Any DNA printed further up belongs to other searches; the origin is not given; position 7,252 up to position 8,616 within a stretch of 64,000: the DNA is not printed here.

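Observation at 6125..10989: Translationally coupled four-gene operon: Rad50/SMC-like ABC ATPase + 199-aa unknown + PD-(D/E)xK-like protein + SPPY methyltransferase; candidate undescribed defence system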

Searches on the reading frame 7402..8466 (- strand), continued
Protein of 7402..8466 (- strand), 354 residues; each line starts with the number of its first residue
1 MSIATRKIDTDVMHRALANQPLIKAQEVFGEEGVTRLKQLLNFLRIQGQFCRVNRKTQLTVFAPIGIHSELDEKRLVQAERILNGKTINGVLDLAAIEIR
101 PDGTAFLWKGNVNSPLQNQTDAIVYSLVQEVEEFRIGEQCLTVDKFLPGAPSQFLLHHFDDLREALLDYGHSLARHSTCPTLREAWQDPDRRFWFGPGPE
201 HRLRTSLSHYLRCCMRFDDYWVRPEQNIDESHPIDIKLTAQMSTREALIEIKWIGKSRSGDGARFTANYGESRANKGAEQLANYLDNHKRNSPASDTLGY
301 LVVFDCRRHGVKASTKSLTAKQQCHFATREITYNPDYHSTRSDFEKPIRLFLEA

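Call 66: search_protein_families(library=padloc, alignment_id=A6, max_evalue=0.00001)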
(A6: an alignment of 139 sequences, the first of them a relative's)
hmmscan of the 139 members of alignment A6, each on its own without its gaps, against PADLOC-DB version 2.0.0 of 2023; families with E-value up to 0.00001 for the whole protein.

A. member 1, L005:2624-3997:+ (458 aa): 21 families
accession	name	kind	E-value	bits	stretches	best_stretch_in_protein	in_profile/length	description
PDLC03028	MTase_I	-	1.3e-101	339.4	1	71-411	721-1045/1236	Type I methyltransferase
PDLC03031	MTase_I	-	3e-58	195.8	1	78-387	7-302/834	Type I methyltransferase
PDLC03027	MTase_I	-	9e-55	184.5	2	168-303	71-211/810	Type I methyltransferase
PDLC03038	MTase_I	-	2e-51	172.9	1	77-408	7-309/896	Type I methyltransferase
PDLC03039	MTase_I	-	2.7e-49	165.9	1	78-404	6-303/708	Type I methyltransferase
PDLC03032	MTase_I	-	1.8e-40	136.8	2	168-298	71-208/1001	Type I methyltransferase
PDLC03022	MTase_I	-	2.1e-40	136.8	1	78-393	5-321/857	Type I methyltransferase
PDLC03029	MTase_I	-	1.4e-31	107.7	1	78-394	8-305/661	Type I methyltransferase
PDLC03019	MTase_I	-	5.6e-29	99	1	79-388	8-285/932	Type I methyltransferase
PDLC03035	MTase_I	-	2.2e-26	90.6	1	77-393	8-296/653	Type I methyltransferase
PDLC03020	MTase_I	-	1.9e-20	71.4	1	229-300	160-235/410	Type I methyltransferase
PDLC03240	MTase_II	-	7.6e-20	69.2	1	78-294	7-223/511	Type II methyltransferase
PDLC03021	MTase_I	-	8.2e-20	69.1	1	213-379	126-281/491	Type I methyltransferase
PDLC04134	mad2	-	2.6e-17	60.8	1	74-383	136-370/492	mads_2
PDLC03026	MTase_I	-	4.4e-17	60.4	1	166-385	59-268/487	Type I methyltransferase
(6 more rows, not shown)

B. families by the number of members that match (of 139 scanned): 277 families (the first 25 are shown)
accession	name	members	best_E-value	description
PDLC04134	mad2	3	1.9e-47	mads_2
PDLC03018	MTase_I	2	0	Type I methyltransferase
PDLC03802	RTasHel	2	1.8e-114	DRT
PDLC00114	GajB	2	1.2e-103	UrvD helicase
PDLC00132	GajB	2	2.5e-102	UrvD helicase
PDLC03028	MTase_I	2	1.3e-101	Type I methyltransferase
PDLC00117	GajB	2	3e-77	UrvD helicase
PDLC03318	MTase_II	2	2.8e-66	Type II methyltransferase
PDLC02623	DrmD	2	6.1e-62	DrmD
PDLC03031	MTase_I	2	3e-58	Type I methyltransferase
PDLC00121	GajB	2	5.8e-56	UrvD helicase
PDLC00103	GajB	2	5.9e-55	UrvD helicase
PDLC00127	GajB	2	2.1e-54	UrvD helicase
PDLC03021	MTase_I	2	4.7e-52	Type I methyltransferase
PDLC03038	MTase_I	2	2e-51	Type I methyltransferase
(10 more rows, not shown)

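Call 75: search_protein_families(library=pfam, proteins=[L119:4433-5194:-, L125:4302-5282:-, L136:8752-9480:-, L064:9024-10526:-, L114:5159-5572:-, L114:5876-6424:-, L004:34-2058:+, L004:2054-2761:+, L004:2767-3876:+], max_evalue=0.01)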
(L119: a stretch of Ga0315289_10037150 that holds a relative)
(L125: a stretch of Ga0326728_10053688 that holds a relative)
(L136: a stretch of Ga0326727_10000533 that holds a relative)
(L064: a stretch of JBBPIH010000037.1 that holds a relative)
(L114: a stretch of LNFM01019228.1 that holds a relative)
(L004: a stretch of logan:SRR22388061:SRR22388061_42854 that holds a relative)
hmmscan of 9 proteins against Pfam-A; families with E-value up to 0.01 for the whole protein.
L119:4433-5194:- (254 aa): 2 families
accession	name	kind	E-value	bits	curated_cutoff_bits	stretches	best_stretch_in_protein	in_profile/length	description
PF01555.25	N6_N4_Mtase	-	2.6e-07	31.3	26.7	1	93-229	1-110/221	DNA methylase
PF08241.18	Methyltransf_11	-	0.004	18.2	21.2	0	144-161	78-95/95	Methyltransferase domain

L125:4302-5282:- (327 aa): 1 family
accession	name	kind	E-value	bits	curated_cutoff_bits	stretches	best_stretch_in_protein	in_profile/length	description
PF01555.25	N6_N4_Mtase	-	1.2e-08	35.6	26.7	1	163-299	1-110/221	DNA methylase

L136:8752-9480:- (243 aa): 1 family
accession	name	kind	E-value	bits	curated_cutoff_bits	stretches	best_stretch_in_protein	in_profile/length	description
PF01555.25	N6_N4_Mtase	-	1.4e-08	35.4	26.7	1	96-230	1-108/221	DNA methylase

L064:9024-10526:- (501 aa): 3 families
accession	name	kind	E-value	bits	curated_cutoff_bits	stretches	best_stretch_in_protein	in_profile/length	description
PF13676.11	TIR_2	-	1.4e-28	100.2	28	1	368-485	1-118/122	TIR domain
PF01582.25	TIR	-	1.7e-07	31.7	21.3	1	376-460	12-97/179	TIR domain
PF08937.16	ThsB_TIR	-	0.00094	20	21.2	1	369-443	1-84/100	Thoeris protein ThsB, TIR-like domain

L114:5159-5572:- (138 aa): 4 families
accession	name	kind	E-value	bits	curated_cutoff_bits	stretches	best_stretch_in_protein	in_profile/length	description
PF12802.13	MarR_2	-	7e-12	45.8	27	1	29-87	2-61/61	MarR family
PF01047.28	MarR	-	2e-10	40.8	24.6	1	30-88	1-59/59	MarR family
PF25213.1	HVO_A0261_N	-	0.0038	17.5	35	1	31-81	10-59/86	HVO_A0261 N-terminal domain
PF13412.12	HTH_24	-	0.0094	15.9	21.9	0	38-73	9-44/48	Winged helix-turn-helix DNA-binding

L114:5876-6424:- (183 aa): 2 families
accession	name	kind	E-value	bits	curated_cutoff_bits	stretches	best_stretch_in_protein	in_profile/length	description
PF13185.12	GAF_2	-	8.9e-08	32.9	28.6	1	32-170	4-135/136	GAF domain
PF01590.32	GAF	-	1.2e-05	26.3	22.4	1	32-170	2-133/133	GAF domain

L004:34-2058:+ (675 aa): 5 families
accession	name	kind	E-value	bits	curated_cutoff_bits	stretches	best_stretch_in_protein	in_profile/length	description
PF13476.12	AAA_23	-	6.3e-07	30.7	27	1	13-271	2-176/201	AAA domain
PF13304.12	AAA_21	-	2.3e-06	28.4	27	0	37-58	1-22/304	AAA domain, putative AbiEii toxin, Type IV TA system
PF00005.33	ABC_tran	-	0.0014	19.7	25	1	28-59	3-35/137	ABC transporter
PF03193.22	RsgA_GTPase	-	0.0017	18.6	30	0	29-56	100-127/174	RsgA GTPase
PF02463.25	SMC_N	-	0.0023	17.8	40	1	27-588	16-178/220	RecF/RecN/SMC N terminal domain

L004:2054-2761:+ (236 aa): 0 families

L004:2767-3876:+ (370 aa): 0 families

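Call 76: search_protein_families(library=padloc, proteins=[L119:4433-5194:-, L125:4302-5282:-, L136:8752-9480:-, L064:9024-10526:-, L114:5159-5572:-, L114:5876-6424:-, L004:34-2058:+, L004:2054-2761:+, L004:2767-3876:+], max_evalue=0.01)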
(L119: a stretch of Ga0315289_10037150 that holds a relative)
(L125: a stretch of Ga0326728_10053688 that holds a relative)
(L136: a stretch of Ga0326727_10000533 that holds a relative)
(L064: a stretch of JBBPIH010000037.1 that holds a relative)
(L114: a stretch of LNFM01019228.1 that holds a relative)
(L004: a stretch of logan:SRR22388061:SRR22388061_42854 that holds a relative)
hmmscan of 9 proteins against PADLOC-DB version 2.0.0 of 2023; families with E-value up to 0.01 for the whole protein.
L119:4433-5194:- (254 aa): 7 families
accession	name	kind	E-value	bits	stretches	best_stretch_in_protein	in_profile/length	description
PDLC03283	MTase_II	-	3.4e-07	27.9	1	87-230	17-166/352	Type II methyltransferase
PDLC04134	mad2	-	1.1e-06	25.7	1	84-229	349-449/492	mads_2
PDLC03371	MTase_II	-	0.00048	17.7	1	89-175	26-107/260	Type II methyltransferase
PDLC03637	MTase_III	-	0.00071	16.3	1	90-237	141-275/513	Type III methyltransferase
PDLC03288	MTase_II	-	0.0008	17.4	1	81-115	56-90/169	Type II methyltransferase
PDLC03339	MTase_II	-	0.0036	14.1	1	89-173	19-94/399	Type II methyltransferase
PDLC03738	oMTase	-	0.0094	12.7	0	89-160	36-103/376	orphan methyltransferase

L125:4302-5282:- (327 aa): 5 families
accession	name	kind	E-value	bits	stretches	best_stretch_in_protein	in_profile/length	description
PDLC03283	MTase_II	-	2e-05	22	1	159-300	19-166/352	Type II methyltransferase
PDLC04134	mad2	-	2.5e-05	21.3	1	159-299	354-449/492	mads_2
PDLC03350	MTase_II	-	0.0006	17.3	1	162-301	75-198/312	Type II methyltransferase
PDLC03637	MTase_III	-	0.00066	16.4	1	162-309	143-277/513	Type III methyltransferase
PDLC03288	MTase_II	-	0.0082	14.1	0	151-185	56-90/169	Type II methyltransferase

L136:8752-9480:- (243 aa): 6 families
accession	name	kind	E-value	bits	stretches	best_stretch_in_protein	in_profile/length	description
PDLC03283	MTase_II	-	4.2e-05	21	1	94-233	21-166/352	Type II methyltransferase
PDLC04134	mad2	-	0.00014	18.9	1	94-198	356-424/492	mads_2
PDLC03371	MTase_II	-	0.0026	15.3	1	93-177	27-106/260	Type II methyltransferase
PDLC03637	MTase_III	-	0.0048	13.6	1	94-240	142-275/513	Type III methyltransferase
PDLC03288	MTase_II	-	0.0094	13.9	0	85-116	57-88/169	Type II methyltransferase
PDLC03738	oMTase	-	0.0098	12.6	0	93-164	37-105/376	orphan methyltransferase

L064:9024-10526:- (501 aa): 9 families
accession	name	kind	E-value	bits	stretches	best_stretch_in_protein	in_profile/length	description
PDLC05062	PDC-S66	-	2.9e-16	57.8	1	366-457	149-240/282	-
PDLC03957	bSEFIR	-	1.9e-09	35.8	1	356-498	37-185/412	-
PDLC02421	Aga_TIR-PNTD1-PNTD2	-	7.8e-09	33.1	1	367-479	5-120/430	Class I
PDLC02403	Aga_TIR-PNTD1-PNTD2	-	4.2e-07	27.4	1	367-494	4-132/443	Class I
PDLC02012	SAVED5--SAVED_TIR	-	6.6e-07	26.8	1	366-443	12-92/404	-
PDLC02961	RT-TIR_XII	-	2.6e-06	24.6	1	330-458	313-435/475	single gene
PDLC00417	ThsB1|ThsB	-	5.6e-05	20.8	1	367-458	168-260/303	TIR-like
PDLC02962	RT-TIR_XII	-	6e-05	20.1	1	358-463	338-444/478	single gene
PDLC00424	ThsB1|ThsB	-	0.00011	20.1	1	368-432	104-169/234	TIR-like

L114:5159-5572:- (138 aa): 0 families

L114:5876-6424:- (183 aa): 0 families

L004:34-2058:+ (675 aa): 38 families (the best 25 are shown)
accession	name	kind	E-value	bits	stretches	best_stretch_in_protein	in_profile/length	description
PDLC03863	LmuB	-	7.8e-09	32.7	2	26-128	12-91/610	-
PDLC03859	LmuB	-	1.9e-08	32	1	237-459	246-459/611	-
PDLC04164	AriA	-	6.1e-07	27.2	1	33-88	25-81/253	-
PDLC00278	PtuA1|PtuA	-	1.3e-06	26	1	13-77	6-65/436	AAA ATPase domain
PDLC02730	PbeC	-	3.2e-06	24.2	0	35-128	28-112/651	PbeC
PDLC03860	LmuB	-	3.8e-06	23.7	1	14-64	5-54/565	-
PDLC00290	PtuA1|PtuA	-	1.2e-05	22.8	1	29-58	17-46/414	AAA ATPase domain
PDLC00550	JetC2|JetC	-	1.3e-05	21.2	1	197-298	881-982/1355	DUF3584 domain; MukB-like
PDLC02980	AriA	-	1.4e-05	23.2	0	37-58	1-22/304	-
PDLC03864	LmuB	-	1.7e-05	21.6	1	348-491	384-514/657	-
PDLC00305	PtuA1|PtuA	-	3.6e-05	21.3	1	28-58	16-46/392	AAA ATPase domain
PDLC00271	PtuA1|PtuA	-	5.4e-05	20.9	1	28-54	16-42/421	AAA ATPase domain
PDLC00512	JetC1|JetC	-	0.00014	18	1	370-503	701-836/1123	DUF3584 domain; MukB-like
PDLC00096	GajA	-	0.00015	18.6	1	13-60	6-48/630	AAA ATPase domain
PDLC02981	AriAB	-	0.00019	18.3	1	29-71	17-61/694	-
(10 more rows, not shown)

L004:2054-2761:+ (236 aa): 0 families

L004:2767-3876:+ (370 aa): 0 families

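Call 80: search_protein_families(library=pfam, alignment_id=A1, max_evalue=0.01)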
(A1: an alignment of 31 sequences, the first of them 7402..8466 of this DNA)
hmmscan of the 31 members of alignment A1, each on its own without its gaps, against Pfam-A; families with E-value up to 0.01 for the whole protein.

A. member 1, window:7402-8466:- (354 aa): 0 families

B. families by the number of members that match (of 31 scanned): 2 families
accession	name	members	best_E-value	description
PF03749.19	SfsA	1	0.00036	Sugar fermentation stimulation protein RE domain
PF20011.4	fvmJAB_N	1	0.0091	JAB N-terminal domain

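Call 84: search_dna_similar(query=window:7402-8466:-, collection=plasmids, mode=protein, max_evalue=0.00001, max_rows=15)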
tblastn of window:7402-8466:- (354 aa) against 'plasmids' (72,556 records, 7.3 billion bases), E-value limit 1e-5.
No match.

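Call 85: search_dna_similar(query=window:7402-8466:-, collection=phages, mode=protein, max_evalue=0.00001, max_rows=15)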
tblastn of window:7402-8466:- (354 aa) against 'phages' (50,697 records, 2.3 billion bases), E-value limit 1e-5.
No match.

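Call 87: search_protein_representatives(alignment_id=A1)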
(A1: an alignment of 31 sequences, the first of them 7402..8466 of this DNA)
Query: 31 sequences, 349 profile positions. Proteins with E-value up to 0.001 (for the whole library): 677; up to 1e-10: 458; up to 1e-30: 315. The best 150 are listed.
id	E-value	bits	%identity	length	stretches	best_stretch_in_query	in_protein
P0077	5.8e-129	446.9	-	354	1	2-349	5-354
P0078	1.1e-120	419.6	-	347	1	3-348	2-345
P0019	3.0e-120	418.2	-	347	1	3-348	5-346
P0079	5.9e-120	417.2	-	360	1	3-348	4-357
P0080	1.3e-118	412.8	-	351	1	12-348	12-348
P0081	4.4e-118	411.1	-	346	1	5-348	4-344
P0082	7.0e-118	410.4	-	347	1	3-348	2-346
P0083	2.7e-117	408.5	-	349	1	3-349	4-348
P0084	3.9e-117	408.0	-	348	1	2-347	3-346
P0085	8.3e-117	406.9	-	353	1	1-348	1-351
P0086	2.0e-116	405.7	-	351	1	5-349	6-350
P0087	2.0e-116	405.7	-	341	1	10-347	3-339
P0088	2.3e-116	405.4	-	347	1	1-348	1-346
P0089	1.3e-114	399.7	-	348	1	4-349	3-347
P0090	1.7e-114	399.3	-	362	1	1-348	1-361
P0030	6.5e-97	341.5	-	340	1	6-349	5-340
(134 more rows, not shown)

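Call 112: search_protein_families(library=padloc, alignment_id=A1, max_evalue=0.01)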
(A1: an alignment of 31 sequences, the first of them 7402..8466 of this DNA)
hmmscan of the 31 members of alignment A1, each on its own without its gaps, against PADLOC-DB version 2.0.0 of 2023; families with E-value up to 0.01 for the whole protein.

A. member 1, window:7402-8466:- (354 aa): 0 families

B. families by the number of members that match (of 31 scanned): 2 families
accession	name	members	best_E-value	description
PDLC01887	CARF4--CARF_PDDEXK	3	0.00053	-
PDLC03853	LmuA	2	0.0001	-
